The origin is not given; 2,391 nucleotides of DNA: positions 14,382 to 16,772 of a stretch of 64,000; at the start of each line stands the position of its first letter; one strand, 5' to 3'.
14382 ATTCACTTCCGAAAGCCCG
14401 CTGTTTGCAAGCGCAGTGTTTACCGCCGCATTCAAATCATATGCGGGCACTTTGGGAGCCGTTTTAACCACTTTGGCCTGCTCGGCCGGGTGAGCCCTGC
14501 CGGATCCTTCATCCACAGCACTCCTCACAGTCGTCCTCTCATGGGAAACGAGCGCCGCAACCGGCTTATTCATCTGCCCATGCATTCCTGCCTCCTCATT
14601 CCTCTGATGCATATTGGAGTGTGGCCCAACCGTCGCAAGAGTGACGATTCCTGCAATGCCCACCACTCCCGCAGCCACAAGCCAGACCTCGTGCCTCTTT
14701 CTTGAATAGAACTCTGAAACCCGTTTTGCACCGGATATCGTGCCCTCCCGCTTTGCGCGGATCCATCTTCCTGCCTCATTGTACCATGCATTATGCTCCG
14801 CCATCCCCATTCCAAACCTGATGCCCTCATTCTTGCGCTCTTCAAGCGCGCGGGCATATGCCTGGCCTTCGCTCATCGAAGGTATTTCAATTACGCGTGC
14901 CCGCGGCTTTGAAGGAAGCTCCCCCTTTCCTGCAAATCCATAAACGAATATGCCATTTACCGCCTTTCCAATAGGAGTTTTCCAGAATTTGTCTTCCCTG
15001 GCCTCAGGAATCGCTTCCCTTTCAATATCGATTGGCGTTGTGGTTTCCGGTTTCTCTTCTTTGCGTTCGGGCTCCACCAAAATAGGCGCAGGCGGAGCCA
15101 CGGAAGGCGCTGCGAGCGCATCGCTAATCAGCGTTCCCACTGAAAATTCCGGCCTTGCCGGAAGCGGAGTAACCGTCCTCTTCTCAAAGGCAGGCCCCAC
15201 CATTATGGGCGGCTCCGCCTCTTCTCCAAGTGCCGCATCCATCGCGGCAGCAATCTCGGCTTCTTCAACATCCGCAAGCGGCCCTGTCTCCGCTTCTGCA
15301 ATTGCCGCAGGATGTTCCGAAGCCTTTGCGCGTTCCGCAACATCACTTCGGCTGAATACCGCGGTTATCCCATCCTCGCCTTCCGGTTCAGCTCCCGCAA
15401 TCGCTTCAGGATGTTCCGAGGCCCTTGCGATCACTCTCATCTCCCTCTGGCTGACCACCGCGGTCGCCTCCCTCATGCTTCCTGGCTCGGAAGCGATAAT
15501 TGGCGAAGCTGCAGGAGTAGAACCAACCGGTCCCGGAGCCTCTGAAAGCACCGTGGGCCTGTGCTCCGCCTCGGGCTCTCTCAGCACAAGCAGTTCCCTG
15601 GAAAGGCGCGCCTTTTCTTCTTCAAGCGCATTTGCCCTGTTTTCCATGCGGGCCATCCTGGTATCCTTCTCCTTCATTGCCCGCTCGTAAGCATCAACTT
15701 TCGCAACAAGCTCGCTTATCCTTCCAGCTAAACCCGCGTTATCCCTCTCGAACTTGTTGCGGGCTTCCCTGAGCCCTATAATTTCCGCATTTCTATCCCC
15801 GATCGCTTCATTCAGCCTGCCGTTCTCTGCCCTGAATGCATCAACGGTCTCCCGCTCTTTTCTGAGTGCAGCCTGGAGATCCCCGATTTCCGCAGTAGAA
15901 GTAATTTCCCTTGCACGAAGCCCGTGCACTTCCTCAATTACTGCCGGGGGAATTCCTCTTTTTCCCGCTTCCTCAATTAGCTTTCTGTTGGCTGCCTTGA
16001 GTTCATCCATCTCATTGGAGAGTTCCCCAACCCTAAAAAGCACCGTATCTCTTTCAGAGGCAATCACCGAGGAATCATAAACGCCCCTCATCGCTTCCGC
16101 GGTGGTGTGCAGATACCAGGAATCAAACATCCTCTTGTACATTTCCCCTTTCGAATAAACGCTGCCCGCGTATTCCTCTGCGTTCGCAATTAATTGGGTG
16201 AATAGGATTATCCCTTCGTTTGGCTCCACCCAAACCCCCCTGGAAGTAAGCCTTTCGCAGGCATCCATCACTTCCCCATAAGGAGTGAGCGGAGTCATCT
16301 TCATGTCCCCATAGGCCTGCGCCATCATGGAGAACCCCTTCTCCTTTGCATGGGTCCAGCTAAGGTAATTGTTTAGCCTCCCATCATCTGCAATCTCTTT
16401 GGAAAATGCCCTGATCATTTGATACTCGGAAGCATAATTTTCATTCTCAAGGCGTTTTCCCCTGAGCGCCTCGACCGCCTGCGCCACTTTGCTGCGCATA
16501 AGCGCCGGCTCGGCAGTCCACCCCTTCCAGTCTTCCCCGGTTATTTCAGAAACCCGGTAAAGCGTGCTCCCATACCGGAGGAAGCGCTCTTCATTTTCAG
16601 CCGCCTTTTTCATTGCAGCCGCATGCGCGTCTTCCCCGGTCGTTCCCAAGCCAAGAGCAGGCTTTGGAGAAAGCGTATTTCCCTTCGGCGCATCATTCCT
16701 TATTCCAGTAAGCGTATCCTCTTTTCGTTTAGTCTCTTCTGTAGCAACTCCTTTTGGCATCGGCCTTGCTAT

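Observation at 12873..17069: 1379-aa single-pass membrane protein with four internal helical repeats and no recognisable domains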

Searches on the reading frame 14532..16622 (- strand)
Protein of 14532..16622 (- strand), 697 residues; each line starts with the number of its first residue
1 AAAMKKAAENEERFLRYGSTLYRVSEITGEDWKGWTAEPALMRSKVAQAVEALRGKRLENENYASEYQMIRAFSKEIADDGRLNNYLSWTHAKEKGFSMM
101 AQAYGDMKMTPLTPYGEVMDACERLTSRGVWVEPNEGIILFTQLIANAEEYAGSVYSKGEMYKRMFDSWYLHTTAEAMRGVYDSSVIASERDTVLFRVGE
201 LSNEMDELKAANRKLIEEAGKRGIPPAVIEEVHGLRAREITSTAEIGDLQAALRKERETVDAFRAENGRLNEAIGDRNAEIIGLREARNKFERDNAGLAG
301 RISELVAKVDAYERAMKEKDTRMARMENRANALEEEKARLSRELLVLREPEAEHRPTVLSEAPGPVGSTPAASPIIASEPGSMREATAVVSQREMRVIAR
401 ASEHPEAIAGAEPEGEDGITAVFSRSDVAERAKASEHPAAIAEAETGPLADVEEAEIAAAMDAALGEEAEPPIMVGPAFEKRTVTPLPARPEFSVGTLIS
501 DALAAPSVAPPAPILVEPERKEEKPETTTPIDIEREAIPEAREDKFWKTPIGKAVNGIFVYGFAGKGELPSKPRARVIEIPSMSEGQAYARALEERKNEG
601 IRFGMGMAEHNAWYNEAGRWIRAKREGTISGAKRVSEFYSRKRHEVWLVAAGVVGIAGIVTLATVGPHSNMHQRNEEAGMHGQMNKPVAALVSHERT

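Call 65: predict_structure(alignment_id=A7)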
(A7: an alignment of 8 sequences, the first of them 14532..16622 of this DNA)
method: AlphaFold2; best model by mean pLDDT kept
length: 697 residues; sequences in the alignment: 8
mean_pLDDT: 63.2   pTM: 0.33
mean pLDDT of the five models: 63.2, 62.1, 60.8, 59.7, 58.5
residues with pLDDT >= 90: 76; 70-90: 251; 50-70: 101; < 50: 269
segments of 3 or more residues with pLDDT < 50: 178-187, 231-243, 348-355, 357-393, 403-454, 463-496, 501-543, 557-566, 643-697
pLDDT, mean of each block of 10 residues (from residue 1): 82 89 89 86 94 87 89 92 91 89 83 89 75 73 89 83 92 63 45 63 77 70 51 46 61 79 81 82 85 83 85 87 87 84 62 35 37 34 37 53 45 35 37 38 32 50 43 35 39 46 43 36 36 36 54 54 49 85 84 90 86 71 58 55 46 33 29 37 41 36
secondary structure, 60 per line:
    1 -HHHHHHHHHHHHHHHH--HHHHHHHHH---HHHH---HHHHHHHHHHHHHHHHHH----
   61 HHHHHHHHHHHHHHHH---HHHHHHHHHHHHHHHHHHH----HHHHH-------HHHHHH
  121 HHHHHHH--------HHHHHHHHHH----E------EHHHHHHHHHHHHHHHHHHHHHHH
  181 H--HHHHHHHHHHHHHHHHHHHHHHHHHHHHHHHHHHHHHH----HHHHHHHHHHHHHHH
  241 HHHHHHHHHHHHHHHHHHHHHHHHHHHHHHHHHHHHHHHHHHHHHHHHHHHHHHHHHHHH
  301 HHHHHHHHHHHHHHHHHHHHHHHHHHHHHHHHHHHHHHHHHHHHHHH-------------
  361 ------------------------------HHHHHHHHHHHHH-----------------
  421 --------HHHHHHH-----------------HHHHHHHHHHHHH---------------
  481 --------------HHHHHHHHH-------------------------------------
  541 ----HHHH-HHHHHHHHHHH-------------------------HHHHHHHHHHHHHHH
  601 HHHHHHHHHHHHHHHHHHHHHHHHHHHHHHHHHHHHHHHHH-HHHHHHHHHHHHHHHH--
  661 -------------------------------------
elements in order (helices of 4 or more, strands of 3 or more residues): H2-17 H20-28 H32-35 H39-56 H61-76 H80-98 H103-107 H115-127 H136-145 H158-181 H184-221 H226-347 H391-403 H429-435 H453-465 H495-503 H545-548 H550-560 H586-641 H643-658

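Call 67: fold_search(model_id=the predicted structure, library=pdb)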
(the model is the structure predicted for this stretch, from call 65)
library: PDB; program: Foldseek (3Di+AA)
matches with E <= 10: 72; with E <= 0.001: 0
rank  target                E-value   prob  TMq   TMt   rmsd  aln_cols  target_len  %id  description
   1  7xsj_B                1.3e+00  0.08  0.08  0.17  19.0       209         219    7  The structure of the Mint1/Munc18-1/syntaxin-1 complex (released 2022-11-16)
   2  4aif_A                1.4e+00  0.04  0.06  0.15  15.7       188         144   15  AIP TPR domain in complex with human Hsp90 peptide (released 2013-01-23)
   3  4apo_A                1.6e+00  0.05  0.05  0.16  15.6       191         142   12  AIP TPR domain in complex with human Tomm20 peptide (released 2013-01-23)
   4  4irv_A                2.3e+00  0.03  0.06  0.15  20.4       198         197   12  Structure of the Helicobacter pylori CagA Oncogene Bound to the Human Tumor Suppressor Apoptosis-stimulating Protein o (released 2014-01-15)
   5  3kz0_A                2.6e+00  0.04  0.07  0.22  14.2       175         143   13  MCL-1 complex with MCL-1-specific selected peptide (released 2010-05-05)
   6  7kdz                  2.8e+00  0.08  0.06  0.24  10.9       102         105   14  Crystal structure of the bromodomain (BD) of human Bromodomain and PHD finger-containing Transcription Factor (BPTF) bou (released 2020-12-09)
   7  8glv_Dp               3.2e+00  0.07  0.09  0.05  73.3       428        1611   15  96-nm repeat unit of doublet microtubules from Chlamydomonas reinhardtii flagella (released 2023-05-31)
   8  7cub_C                3.5e+00  0.04  0.07  0.18  18.5       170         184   10  2.55-Angstrom Cryo-EM structure of Cytochrome bo3 from Escherichia coli in Native Membrane (released 2021-08-25)
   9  6vlt_H                3.5e+00  0.03  0.07  0.09  16.0       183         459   12  Crystal Structure of Human P450 2C9*2 Genetic Variant in Complex with Losartan (released 2020-09-30)
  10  4irv_D                3.5e+00  0.03  0.06  0.15  17.8       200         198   10  Structure of the Helicobacter pylori CagA Oncogene Bound to the Human Tumor Suppressor Apoptosis-stimulating Protein o (released 2014-01-15)
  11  2nrj                  3.5e+00  0.03  0.05  0.10  21.9       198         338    6  Crystal Structure of Hemolysin binding component from Bacillus cereus (released 2006-11-14)
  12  9d5n_CE               3.7e+00  0.06  0.10  0.16  57.7       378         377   15  48-nm doublet microtubule from Trichomonas vaginalis strain G3 (released 2025-05-14)
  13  8glv_Do               3.9e+00  0.05  0.08  0.04  57.9       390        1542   17  96-nm repeat unit of doublet microtubules from Chlamydomonas reinhardtii flagella (released 2023-05-31)
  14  6qfi_A                3.9e+00  0.03  0.06  0.20  14.7       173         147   13  Structure of human Mcl-1 in complex with BIM BH3 peptide (released 2019-06-12)
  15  5c5b_D                4.1e+00  0.03  0.07  0.11  31.0       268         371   13  Crystal Structure of Human APPL BAR-PH Heterodimer (released 2016-06-22)
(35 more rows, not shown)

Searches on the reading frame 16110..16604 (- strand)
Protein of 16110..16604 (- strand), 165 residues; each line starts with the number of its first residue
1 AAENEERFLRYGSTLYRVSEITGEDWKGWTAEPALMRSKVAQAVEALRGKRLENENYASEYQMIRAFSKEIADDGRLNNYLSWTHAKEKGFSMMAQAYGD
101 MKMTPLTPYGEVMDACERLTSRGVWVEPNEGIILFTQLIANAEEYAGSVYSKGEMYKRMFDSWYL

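Call 39: find_homologous_proteins(query=A4, max_evalue=0.001)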
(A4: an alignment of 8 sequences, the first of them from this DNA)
Query A4 (8 sequences): 1706 candidates shared short words with the query, none scored E <= 0.001.

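Call 61: search_solved_structures(query=A4, max_evalue=10)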
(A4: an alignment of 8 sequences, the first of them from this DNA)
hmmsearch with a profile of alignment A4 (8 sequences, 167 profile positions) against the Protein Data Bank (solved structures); distinct sequences matched with E-value up to 10: 7.
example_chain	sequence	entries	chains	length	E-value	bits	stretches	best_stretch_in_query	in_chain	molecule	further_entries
9sjj_A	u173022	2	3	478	0.014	18.5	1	87-146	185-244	SusD homolog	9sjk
9sje_B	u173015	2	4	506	0.016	18.4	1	87-146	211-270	SusD homolog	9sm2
1wcm_D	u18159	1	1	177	0.25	14.5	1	9-71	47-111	DNA-DIRECTED RNA POLYMERASE II 32 KDA POLYPEPTIDE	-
5fmf_D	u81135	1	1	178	0.25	14.5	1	9-71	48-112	RNA POLYMERASE II PRE-INITIATION COMPLEX, RPB4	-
9u9z_D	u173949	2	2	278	2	11.6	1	106-147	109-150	CmpD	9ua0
9ua1_D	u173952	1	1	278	2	11.6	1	106-147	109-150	CmpD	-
8ppr_Z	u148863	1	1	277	4.3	10.5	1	17-122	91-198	ZW10 interactor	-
